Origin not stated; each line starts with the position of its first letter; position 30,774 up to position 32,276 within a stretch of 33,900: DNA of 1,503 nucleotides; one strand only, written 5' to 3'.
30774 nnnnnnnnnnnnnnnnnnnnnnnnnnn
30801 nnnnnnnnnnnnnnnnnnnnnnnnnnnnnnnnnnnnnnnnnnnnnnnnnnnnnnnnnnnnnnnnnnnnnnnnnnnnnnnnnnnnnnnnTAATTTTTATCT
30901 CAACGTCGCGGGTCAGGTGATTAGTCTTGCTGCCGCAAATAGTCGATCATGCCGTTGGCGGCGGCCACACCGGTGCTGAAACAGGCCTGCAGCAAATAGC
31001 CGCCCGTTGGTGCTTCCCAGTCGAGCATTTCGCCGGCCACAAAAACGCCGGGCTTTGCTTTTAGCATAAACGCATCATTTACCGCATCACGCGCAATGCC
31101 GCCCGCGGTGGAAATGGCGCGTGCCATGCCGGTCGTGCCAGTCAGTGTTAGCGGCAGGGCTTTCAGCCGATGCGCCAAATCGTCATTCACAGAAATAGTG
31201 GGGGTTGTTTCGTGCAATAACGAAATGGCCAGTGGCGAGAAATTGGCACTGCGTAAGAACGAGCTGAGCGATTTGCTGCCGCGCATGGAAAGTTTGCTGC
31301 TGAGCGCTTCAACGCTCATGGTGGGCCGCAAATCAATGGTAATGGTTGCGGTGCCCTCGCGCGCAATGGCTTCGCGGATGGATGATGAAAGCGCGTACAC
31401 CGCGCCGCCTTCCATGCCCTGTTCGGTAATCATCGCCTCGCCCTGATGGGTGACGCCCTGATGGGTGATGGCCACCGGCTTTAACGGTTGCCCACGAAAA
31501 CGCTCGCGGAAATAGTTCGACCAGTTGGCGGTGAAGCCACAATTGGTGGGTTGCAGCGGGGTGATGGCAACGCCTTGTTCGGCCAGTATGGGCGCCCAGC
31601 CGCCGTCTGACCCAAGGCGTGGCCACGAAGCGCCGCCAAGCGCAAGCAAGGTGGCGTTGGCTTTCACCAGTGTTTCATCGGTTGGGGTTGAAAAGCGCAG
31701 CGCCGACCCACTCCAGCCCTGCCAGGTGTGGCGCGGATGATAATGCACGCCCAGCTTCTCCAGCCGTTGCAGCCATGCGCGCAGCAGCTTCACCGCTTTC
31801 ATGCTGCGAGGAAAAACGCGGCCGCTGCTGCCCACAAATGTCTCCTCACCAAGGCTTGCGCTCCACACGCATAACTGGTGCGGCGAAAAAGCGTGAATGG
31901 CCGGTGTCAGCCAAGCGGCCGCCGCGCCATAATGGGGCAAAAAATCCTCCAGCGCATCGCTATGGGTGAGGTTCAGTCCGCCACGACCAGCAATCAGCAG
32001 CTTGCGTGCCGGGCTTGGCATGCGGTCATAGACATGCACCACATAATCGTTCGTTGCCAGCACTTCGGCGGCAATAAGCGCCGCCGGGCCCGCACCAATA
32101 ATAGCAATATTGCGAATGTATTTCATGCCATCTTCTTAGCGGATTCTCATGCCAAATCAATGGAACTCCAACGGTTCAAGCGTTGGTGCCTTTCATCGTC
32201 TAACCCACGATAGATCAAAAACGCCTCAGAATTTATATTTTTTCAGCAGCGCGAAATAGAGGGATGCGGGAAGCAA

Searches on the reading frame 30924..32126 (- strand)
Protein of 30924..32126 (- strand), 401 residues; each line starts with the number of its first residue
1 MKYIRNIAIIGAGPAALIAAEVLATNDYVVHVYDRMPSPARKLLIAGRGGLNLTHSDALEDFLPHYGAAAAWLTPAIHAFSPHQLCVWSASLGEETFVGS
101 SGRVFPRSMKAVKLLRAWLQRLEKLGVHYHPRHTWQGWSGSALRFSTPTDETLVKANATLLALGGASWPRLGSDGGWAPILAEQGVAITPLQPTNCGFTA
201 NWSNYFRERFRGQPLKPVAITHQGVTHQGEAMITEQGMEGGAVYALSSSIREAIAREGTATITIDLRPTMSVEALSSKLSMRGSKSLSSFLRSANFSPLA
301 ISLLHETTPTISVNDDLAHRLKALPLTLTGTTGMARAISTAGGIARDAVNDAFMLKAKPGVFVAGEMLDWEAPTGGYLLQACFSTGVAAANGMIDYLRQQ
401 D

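Call 123: search_solved_structures(query=window:30924-32126:-, max_evalue=0.01)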
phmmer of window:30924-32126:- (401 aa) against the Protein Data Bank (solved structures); distinct sequences matched with E-value up to 0.01: 7.
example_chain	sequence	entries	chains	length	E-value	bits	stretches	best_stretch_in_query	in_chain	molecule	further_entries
2i0z_A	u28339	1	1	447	5e-26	95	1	6-390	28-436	NAD(FAD)-utilizing dehydrogenases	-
4cnj_A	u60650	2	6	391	3.8e-22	82.2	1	8-390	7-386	L-AMINO ACID OXIDASE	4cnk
2gqf_A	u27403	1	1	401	6.2e-12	48.6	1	3-390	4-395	Hypothetical protein HI0933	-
3v76_A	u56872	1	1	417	7.8e-12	48.3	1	6-390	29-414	Flavoprotein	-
9x7q_A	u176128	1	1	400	1.8e-07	33.9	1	152-393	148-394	A NAD(P)/FAD-dependent oxidoreductase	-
2vdc_G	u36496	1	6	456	0.00046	22.7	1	6-54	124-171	GLUTAMATE SYNTHASE [NADPH] SMALL CHAIN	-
6s6s_G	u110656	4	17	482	0.0005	22.6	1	6-54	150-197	Glutamate synthase [NADPH] small chain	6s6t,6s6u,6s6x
